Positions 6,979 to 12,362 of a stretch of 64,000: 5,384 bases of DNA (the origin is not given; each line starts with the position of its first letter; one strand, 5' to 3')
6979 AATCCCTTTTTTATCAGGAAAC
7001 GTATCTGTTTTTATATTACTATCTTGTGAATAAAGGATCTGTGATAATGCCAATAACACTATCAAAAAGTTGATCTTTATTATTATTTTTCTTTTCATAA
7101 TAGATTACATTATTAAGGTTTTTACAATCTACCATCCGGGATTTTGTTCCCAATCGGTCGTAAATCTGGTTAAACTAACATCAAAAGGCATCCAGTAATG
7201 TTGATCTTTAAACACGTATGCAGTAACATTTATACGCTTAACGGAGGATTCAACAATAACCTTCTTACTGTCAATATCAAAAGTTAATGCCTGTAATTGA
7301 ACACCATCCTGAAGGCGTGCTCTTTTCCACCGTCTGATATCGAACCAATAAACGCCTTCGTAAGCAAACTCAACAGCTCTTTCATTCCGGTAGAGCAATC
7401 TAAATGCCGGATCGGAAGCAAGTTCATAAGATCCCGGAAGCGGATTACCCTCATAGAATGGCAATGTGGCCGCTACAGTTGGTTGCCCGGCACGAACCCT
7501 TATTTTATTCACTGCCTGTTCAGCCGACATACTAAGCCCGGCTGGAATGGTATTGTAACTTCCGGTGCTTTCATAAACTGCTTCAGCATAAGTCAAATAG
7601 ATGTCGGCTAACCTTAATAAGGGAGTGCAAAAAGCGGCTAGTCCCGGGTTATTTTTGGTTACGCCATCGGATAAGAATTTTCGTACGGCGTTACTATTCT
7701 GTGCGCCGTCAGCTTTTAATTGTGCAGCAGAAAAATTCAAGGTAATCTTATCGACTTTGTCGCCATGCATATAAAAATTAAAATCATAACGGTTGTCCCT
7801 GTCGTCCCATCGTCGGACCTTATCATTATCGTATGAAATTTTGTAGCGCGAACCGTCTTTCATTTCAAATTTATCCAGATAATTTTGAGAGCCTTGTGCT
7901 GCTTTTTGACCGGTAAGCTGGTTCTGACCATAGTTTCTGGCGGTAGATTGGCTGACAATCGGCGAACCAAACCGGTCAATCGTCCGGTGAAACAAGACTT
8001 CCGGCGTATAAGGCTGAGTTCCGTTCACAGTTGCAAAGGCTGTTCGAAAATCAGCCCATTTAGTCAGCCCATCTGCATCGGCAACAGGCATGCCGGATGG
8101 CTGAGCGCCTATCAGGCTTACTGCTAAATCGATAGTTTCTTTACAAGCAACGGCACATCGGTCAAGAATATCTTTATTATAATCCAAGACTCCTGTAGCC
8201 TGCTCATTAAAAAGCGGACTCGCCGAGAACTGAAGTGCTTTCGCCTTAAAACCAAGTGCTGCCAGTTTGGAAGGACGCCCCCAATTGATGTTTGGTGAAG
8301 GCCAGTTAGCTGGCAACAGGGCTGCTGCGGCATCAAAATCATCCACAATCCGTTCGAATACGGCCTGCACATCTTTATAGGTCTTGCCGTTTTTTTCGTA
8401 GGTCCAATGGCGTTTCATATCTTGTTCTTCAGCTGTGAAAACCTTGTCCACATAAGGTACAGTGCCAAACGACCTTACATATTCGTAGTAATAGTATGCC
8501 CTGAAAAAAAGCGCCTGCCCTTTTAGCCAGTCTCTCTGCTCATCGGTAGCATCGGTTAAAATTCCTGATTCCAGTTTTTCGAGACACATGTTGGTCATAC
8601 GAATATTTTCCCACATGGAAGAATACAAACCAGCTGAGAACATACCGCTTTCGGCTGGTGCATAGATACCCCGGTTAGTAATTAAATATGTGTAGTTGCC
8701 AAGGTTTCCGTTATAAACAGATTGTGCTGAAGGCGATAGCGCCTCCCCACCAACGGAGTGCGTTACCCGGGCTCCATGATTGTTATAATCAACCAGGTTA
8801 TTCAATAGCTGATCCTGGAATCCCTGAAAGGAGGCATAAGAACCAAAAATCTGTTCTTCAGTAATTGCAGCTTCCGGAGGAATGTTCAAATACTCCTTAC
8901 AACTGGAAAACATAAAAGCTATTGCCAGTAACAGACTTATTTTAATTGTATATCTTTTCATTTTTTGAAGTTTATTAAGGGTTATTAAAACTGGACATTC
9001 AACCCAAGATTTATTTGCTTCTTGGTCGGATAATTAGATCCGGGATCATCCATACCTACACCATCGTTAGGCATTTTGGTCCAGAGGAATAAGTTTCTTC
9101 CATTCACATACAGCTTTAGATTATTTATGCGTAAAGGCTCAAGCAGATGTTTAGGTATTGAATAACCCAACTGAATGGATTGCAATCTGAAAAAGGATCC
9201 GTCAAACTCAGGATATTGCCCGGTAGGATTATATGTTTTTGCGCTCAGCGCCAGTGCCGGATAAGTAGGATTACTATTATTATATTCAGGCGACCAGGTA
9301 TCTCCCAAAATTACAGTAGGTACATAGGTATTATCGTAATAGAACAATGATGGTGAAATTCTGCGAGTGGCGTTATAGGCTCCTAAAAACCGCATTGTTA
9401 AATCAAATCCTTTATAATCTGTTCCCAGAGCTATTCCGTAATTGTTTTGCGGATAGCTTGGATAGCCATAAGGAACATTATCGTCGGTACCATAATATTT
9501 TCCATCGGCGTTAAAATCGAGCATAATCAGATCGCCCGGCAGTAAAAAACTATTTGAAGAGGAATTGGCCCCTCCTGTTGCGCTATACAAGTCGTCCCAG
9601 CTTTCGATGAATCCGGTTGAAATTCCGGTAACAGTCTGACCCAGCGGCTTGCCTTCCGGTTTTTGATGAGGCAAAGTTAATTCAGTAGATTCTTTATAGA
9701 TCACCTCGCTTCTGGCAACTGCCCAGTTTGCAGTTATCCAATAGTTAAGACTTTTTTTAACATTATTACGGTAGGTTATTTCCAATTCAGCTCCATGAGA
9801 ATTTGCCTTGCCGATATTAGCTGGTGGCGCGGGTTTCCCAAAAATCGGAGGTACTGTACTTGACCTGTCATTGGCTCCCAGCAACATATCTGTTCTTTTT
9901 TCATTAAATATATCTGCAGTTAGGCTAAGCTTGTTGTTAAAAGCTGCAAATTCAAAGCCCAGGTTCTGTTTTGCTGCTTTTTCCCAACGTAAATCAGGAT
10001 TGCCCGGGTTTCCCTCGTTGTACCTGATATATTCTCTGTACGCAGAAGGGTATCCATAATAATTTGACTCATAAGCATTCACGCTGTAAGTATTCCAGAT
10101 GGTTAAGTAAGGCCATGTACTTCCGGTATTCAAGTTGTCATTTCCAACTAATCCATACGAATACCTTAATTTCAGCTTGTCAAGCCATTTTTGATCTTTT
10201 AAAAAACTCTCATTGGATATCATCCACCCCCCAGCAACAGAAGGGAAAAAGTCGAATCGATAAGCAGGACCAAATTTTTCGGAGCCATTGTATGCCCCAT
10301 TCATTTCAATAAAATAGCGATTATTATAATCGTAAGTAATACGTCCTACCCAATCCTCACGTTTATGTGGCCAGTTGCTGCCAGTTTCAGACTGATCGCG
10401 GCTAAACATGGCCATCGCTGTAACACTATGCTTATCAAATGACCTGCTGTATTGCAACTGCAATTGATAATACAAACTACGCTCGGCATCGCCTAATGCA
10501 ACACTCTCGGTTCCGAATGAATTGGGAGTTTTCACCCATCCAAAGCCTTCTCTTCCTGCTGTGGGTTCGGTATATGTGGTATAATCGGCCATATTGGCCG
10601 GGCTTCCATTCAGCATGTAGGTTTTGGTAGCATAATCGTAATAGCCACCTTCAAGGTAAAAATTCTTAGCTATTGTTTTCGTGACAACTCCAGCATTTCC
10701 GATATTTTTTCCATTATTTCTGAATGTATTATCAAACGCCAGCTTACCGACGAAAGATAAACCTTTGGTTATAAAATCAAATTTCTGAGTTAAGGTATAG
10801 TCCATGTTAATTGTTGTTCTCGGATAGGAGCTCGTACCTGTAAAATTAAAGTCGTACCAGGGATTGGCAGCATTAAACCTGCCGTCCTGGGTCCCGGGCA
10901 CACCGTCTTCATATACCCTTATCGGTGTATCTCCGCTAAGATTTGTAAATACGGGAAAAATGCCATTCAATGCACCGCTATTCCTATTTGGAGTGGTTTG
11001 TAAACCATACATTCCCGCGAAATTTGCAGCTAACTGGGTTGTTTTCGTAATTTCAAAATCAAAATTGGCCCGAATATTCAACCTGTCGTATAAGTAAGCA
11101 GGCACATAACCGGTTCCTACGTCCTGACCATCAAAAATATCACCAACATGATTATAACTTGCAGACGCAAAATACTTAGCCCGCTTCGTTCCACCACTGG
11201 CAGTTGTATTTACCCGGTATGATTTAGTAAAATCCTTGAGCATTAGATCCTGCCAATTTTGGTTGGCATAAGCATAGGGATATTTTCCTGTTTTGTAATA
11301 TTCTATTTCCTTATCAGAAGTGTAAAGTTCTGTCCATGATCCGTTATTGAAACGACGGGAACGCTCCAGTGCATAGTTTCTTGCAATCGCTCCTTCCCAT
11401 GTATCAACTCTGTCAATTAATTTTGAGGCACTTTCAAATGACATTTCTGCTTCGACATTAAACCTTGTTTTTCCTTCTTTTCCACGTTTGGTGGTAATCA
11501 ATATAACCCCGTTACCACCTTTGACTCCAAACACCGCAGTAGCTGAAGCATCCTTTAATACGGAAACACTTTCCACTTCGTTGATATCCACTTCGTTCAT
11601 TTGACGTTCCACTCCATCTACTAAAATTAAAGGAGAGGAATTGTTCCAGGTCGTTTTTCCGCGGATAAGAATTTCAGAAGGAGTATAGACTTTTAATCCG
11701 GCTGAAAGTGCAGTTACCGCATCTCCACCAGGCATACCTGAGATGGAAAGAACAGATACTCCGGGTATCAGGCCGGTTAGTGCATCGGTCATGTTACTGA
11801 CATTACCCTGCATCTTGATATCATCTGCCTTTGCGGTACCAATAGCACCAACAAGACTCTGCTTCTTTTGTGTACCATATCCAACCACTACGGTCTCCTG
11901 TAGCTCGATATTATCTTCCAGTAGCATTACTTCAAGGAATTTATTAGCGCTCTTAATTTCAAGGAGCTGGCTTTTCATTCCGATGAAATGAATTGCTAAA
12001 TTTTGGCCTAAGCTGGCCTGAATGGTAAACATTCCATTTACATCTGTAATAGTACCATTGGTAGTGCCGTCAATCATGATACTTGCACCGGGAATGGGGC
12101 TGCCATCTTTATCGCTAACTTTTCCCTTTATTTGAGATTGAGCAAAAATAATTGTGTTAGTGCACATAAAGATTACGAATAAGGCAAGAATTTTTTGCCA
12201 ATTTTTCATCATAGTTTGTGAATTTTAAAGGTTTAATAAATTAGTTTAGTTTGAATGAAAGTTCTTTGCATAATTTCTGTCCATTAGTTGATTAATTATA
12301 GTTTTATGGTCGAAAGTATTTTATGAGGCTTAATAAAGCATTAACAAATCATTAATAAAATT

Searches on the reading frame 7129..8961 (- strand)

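Call 18: search_protein_families(library=pfam, proteins=[window:7129-8961:-], max_evalue=0.00001)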
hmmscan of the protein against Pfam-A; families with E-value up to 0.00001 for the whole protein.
window:7129-8961:- (610 aa): 2 families
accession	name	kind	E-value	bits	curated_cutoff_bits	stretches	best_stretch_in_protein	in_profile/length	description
PF07980.17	SusD_RagB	-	1.2e-32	114.3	23.1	1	339-610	27-297/297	SusD family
PF14322.12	SusD-like_3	-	1.3e-19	71.7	27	1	109-241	74-188/191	Starch-binding associating with outer membrane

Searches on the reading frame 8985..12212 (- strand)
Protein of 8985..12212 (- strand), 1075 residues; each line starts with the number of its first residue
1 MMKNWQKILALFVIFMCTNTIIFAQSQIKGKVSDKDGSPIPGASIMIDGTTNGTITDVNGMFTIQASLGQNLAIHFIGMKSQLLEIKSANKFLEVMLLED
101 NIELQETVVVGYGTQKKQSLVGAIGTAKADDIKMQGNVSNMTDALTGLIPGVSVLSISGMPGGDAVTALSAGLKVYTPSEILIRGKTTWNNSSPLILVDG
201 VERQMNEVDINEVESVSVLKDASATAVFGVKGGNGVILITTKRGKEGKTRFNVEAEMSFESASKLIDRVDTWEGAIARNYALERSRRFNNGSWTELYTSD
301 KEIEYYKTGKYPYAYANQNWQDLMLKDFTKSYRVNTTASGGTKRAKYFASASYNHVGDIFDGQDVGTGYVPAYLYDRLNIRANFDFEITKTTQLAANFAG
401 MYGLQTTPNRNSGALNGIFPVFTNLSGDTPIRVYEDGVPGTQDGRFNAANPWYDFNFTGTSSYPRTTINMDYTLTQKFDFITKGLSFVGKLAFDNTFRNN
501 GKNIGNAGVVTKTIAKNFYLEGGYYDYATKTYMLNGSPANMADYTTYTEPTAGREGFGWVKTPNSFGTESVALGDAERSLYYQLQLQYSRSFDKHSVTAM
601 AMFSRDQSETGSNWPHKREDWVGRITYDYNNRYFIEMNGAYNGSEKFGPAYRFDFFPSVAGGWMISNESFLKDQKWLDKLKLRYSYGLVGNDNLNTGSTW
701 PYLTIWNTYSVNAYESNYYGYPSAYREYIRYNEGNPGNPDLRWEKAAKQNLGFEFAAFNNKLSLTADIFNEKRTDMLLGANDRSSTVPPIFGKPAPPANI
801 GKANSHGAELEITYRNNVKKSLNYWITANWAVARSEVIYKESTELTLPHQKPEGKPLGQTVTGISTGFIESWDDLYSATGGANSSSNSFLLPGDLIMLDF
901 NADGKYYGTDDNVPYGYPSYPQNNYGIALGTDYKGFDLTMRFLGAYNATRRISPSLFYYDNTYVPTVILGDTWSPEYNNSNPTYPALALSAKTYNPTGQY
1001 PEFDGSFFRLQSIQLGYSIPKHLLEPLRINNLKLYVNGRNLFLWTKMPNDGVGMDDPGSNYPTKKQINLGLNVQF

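Call 18: search_protein_families(library=pfam, proteins=[window:8985-12212:-], max_evalue=0.00001)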
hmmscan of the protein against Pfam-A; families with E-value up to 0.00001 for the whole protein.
window:8985-12212:- (1075 aa): 3 families
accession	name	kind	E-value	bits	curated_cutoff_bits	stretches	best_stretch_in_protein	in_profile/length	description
PF13715.12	CarbopepD_reg_2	-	1.3e-16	60.8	32.2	1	28-109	1-88/88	CarboxypepD_reg-like domain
PF07715.20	Plug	-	4.6e-11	43.6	23.9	1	117-236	2-107/107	TonB-dependent Receptor Plug Domain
PF13620.12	CarboxypepD_reg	-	2.1e-08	34.8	32.3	1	27-66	1-44/82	Carboxypeptidase regulatory-like domain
